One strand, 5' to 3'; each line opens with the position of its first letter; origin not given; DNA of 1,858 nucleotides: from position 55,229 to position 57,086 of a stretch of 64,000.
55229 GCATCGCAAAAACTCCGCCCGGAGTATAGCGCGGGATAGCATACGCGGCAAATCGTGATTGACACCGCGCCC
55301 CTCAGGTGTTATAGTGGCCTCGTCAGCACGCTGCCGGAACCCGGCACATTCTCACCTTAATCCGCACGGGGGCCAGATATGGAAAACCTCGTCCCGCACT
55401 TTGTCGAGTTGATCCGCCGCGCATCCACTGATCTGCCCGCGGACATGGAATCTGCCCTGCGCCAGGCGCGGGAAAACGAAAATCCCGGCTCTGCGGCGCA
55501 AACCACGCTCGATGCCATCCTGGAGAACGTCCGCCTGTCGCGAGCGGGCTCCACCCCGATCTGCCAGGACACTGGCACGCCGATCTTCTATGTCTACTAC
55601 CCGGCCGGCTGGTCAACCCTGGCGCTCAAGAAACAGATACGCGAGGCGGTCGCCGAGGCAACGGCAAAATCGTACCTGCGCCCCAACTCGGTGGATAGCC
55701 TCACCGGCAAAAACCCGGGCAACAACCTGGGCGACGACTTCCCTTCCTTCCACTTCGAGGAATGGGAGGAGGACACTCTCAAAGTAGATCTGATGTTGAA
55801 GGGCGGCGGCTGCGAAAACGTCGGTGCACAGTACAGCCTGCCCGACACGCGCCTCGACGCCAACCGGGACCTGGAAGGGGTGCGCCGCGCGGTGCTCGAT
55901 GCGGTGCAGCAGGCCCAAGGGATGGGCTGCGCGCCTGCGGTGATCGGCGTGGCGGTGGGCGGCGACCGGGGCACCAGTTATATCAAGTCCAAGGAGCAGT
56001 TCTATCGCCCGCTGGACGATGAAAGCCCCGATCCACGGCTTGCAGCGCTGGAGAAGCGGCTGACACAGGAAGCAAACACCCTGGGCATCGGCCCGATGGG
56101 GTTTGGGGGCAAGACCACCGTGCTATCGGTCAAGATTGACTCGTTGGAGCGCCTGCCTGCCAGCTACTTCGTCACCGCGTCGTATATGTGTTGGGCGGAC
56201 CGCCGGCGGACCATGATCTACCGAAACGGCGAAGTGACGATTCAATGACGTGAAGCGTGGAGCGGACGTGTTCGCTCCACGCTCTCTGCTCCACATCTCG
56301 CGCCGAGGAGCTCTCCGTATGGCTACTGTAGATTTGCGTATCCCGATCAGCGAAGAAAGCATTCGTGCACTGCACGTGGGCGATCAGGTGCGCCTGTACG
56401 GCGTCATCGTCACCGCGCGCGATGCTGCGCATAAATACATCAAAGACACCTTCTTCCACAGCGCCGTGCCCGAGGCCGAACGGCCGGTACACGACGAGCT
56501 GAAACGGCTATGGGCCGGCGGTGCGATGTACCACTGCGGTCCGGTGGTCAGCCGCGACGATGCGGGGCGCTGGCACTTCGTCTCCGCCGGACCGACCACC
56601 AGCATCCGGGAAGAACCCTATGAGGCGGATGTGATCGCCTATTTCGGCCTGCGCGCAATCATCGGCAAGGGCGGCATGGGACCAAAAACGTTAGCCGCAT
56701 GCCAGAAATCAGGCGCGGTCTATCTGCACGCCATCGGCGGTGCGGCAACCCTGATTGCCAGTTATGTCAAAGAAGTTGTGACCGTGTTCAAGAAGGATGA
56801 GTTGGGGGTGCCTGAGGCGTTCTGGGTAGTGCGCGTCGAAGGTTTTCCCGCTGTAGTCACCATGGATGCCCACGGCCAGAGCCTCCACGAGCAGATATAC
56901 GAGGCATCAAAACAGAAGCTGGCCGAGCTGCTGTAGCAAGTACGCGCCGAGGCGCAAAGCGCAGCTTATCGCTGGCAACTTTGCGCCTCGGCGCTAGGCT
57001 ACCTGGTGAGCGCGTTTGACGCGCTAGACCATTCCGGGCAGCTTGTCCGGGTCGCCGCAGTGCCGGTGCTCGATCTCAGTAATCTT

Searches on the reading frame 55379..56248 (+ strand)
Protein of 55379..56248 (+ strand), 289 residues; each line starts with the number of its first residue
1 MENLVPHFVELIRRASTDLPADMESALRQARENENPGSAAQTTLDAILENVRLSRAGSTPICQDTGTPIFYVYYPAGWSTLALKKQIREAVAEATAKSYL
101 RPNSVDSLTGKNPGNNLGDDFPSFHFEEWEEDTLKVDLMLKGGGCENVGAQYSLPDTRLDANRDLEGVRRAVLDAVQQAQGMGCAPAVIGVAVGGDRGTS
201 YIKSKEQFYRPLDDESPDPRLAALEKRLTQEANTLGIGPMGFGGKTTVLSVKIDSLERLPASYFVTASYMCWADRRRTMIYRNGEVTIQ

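Call 6: search_protein_families(library=pfam, proteins=[window:55379-56248:+], max_evalue=0.01)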
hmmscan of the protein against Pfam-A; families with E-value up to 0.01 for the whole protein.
window:55379-56248:+ (289 aa): 1 family
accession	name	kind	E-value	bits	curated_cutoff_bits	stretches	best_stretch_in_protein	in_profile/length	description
PF05681.19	Fumerase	-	1.3e-75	254.7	25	1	9-278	5-268/270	Fumarate hydratase (Fumerase)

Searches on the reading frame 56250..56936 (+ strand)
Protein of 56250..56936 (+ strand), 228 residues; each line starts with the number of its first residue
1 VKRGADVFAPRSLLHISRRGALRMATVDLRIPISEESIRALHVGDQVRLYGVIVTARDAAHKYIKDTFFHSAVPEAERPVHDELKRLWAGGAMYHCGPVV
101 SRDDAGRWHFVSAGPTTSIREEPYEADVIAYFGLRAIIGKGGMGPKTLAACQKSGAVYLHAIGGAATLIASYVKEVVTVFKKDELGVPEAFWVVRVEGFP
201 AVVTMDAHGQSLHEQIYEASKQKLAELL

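Call 48: search_protein_families(library=pfam, proteins=[window:56250-56936:+], max_evalue=0.001)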
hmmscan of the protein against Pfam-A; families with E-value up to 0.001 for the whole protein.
window:56250-56936:+ (228 aa): 1 family
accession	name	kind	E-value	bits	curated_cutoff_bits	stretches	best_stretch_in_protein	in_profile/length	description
PF05683.17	Fumerase_C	-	9.3e-49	166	22.2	1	23-215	25-204/205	Fumarase C-terminus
